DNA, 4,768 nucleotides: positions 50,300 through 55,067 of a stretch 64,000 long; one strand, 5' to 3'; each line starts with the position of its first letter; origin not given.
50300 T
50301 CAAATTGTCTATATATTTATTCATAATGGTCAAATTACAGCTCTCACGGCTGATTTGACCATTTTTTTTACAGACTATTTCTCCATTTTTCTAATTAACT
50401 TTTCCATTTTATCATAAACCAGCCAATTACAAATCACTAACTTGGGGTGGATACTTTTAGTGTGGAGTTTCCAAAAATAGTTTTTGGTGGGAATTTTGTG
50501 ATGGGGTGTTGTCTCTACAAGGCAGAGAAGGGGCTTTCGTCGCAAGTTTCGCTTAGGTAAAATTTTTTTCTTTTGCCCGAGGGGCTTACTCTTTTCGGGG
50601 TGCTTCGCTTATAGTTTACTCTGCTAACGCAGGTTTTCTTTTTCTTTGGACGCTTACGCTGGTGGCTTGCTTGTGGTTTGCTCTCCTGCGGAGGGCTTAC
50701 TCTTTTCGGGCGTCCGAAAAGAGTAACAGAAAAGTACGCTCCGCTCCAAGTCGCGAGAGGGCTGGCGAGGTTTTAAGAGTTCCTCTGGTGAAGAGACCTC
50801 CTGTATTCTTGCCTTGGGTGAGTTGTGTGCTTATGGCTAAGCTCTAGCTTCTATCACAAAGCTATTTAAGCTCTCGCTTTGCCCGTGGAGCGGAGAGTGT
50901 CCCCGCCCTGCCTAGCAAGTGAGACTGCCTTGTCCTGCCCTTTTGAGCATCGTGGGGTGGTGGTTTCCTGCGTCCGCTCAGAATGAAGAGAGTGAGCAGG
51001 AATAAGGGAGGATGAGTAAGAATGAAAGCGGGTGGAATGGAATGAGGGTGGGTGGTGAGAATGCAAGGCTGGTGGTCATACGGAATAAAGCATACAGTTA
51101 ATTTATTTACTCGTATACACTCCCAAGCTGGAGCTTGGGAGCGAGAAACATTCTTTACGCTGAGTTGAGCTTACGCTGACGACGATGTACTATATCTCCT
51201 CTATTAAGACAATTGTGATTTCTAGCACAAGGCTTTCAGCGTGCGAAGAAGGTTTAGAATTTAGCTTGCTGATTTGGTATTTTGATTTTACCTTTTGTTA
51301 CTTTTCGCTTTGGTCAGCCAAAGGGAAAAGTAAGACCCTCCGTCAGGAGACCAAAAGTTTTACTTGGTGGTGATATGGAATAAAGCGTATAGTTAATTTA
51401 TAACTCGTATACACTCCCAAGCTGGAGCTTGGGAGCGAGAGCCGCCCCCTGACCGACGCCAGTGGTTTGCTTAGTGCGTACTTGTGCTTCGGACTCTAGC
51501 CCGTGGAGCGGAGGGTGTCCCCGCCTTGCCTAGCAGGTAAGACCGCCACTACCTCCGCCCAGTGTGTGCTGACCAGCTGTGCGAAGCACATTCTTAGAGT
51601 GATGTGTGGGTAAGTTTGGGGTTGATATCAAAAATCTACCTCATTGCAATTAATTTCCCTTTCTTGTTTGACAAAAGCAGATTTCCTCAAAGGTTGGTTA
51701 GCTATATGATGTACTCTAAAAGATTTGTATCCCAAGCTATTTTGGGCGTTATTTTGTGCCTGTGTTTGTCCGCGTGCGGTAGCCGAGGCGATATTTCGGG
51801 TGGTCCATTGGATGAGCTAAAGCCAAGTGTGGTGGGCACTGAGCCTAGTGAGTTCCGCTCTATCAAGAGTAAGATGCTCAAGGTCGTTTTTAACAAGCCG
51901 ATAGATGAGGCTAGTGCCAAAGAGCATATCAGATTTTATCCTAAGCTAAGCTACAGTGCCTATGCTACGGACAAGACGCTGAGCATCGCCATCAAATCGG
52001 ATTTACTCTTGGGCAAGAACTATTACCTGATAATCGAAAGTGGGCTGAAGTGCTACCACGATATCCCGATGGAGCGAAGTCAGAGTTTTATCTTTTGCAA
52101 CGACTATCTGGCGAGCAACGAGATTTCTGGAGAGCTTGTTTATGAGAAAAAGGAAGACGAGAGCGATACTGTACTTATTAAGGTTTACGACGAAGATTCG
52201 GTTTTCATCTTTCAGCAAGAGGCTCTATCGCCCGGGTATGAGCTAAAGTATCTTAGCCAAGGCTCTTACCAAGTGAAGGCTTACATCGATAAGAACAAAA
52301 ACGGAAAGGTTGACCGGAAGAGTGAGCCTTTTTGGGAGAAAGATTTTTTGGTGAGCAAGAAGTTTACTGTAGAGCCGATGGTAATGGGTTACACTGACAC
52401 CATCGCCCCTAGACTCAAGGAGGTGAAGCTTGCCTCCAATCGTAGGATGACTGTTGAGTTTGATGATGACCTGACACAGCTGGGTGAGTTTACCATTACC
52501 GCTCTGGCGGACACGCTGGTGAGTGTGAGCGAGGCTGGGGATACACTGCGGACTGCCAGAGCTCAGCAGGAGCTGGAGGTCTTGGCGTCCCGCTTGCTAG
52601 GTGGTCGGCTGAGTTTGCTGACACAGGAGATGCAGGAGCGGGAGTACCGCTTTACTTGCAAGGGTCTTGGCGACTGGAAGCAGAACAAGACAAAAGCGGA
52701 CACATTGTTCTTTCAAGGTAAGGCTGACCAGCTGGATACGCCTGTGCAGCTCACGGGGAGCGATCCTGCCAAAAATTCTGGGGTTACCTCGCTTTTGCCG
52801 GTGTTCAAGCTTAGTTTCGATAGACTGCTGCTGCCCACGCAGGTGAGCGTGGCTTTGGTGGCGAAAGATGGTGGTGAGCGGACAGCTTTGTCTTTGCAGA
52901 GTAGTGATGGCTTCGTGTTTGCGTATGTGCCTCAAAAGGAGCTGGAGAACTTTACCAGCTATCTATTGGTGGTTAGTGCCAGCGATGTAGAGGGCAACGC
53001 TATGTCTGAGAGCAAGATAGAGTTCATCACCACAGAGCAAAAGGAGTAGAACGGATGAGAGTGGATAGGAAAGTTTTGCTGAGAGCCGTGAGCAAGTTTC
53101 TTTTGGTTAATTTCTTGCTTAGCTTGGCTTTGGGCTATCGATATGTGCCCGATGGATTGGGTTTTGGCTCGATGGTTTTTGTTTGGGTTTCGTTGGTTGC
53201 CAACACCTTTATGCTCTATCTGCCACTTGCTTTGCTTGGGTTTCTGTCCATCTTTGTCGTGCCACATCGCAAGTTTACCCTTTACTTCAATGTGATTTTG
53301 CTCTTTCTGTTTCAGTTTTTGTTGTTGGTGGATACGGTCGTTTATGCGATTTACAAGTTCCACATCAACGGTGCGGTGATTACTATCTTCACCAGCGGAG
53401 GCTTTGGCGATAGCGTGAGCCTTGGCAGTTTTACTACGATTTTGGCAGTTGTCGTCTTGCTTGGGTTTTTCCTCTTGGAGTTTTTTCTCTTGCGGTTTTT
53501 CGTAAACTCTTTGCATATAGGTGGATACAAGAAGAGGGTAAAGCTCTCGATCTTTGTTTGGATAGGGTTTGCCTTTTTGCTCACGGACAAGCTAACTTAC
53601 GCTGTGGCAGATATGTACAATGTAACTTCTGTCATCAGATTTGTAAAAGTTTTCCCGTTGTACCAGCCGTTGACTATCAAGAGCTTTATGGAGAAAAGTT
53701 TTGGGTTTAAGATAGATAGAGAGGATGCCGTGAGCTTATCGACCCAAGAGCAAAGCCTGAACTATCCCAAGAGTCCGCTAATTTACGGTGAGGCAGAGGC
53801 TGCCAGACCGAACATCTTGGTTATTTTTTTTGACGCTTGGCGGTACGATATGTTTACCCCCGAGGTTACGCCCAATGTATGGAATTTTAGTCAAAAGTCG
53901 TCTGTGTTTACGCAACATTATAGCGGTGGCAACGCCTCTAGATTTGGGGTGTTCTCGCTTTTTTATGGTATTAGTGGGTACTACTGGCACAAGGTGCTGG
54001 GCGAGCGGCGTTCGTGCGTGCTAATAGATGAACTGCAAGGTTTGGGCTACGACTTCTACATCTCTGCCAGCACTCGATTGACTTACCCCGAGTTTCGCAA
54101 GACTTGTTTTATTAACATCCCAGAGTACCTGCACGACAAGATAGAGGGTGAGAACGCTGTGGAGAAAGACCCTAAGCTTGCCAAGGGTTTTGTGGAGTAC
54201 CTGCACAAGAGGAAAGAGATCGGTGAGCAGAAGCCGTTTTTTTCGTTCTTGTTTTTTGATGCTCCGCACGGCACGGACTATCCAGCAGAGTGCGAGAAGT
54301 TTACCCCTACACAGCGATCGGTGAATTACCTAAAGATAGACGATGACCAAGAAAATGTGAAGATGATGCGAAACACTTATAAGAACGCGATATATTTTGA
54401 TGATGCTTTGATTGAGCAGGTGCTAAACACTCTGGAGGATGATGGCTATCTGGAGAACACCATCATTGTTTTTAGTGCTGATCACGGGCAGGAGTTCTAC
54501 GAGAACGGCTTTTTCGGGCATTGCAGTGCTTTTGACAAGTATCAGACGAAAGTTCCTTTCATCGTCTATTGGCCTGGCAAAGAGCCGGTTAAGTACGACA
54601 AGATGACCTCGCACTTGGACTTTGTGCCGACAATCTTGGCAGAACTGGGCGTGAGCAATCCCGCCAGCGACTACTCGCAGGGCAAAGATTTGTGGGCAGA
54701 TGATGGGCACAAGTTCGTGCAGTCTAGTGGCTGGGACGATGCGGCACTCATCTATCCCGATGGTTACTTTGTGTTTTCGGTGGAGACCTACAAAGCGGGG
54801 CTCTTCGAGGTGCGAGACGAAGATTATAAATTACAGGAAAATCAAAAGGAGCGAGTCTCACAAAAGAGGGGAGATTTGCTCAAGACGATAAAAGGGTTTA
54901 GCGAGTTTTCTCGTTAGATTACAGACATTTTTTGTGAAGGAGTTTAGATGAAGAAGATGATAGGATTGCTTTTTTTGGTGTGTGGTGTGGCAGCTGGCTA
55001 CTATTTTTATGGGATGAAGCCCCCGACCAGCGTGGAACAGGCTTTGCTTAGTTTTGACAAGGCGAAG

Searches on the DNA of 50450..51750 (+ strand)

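Call 46: search_dna_similar(query=window:50580-51360:+, collection=phages, mode=distant, max_evalue=0.001)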
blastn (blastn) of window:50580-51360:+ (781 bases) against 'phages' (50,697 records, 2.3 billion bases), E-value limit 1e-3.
No match.

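Call 47: search_dna_similar(query=window:50580-51360:+, collection=plasmids, mode=distant, max_evalue=0.001)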
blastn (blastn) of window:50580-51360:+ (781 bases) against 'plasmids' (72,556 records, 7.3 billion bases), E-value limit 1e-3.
No match.
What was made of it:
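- Tried and rejected: blastn of a full composite unit against phages and plasmids gave nothing (calls 46, 47).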

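Call 64: search_rna_families(source=window, start=50450, end=51750, threshold=evalue, max_evalue=1)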
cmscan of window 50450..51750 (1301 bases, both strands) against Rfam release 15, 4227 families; matches with E-value up to 1: 1.
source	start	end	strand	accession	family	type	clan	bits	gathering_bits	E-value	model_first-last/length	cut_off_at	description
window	50526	50576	+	RF00489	ctRNA_p42d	Gene; antisense;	-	18.5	50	0.74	1-46/46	no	ctRNA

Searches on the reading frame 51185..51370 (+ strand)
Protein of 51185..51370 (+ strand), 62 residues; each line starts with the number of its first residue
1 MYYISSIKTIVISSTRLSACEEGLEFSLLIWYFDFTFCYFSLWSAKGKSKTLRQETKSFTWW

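Call 70: find_homologous_proteins(query=window:51185-51370:+, max_evalue=0.001)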
Query seq(62 aa): no candidate shares three 5-residue words with the query. No homologue found.
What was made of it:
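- On Type I toxin-antitoxin locus: The ORF has no protein homologue (call 70).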

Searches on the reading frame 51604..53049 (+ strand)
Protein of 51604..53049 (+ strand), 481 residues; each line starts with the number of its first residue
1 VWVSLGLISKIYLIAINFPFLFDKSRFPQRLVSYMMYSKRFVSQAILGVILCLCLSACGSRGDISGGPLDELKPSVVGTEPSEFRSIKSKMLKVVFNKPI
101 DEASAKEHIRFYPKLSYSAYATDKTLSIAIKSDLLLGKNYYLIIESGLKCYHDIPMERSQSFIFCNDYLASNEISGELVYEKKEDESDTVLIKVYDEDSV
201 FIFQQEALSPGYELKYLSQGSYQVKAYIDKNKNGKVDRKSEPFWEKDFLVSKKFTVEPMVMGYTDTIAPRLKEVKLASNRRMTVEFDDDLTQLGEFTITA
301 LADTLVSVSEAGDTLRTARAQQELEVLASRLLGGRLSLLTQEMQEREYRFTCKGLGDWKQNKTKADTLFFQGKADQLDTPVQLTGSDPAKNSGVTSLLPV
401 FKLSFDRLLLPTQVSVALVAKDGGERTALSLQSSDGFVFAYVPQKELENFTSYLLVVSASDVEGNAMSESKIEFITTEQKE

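Call 52: search_protein_families(library=pfam, proteins=[window:51604-53049:+])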
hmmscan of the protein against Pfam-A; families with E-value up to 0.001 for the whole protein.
window:51604-53049:+ (481 aa): 1 family
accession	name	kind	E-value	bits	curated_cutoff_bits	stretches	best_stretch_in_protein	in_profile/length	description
PF13205.12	Big_5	-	2.1e-12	48.1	23.6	1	378-476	2-105/105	Bacterial Ig-like domain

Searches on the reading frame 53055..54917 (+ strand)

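Call 52: search_protein_families(library=pfam, proteins=[window:53055-54917:+])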
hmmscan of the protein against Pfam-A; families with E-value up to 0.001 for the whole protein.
window:53055-54917:+ (620 aa): 3 families
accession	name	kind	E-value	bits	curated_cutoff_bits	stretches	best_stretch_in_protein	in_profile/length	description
PF00884.28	Sulfatase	-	7.2e-38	131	25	1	252-532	1-300/301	Sulfatase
PF11893.13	DUF3413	-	4.1e-26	92.1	27.1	1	4-242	7-246/248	Domain of unknown function (DUF3413)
PF16347.10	SGSH_C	-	6.4e-05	23.6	29.3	1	485-595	4-108/154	N-sulphoglucosamine sulphohydrolase, C-terminal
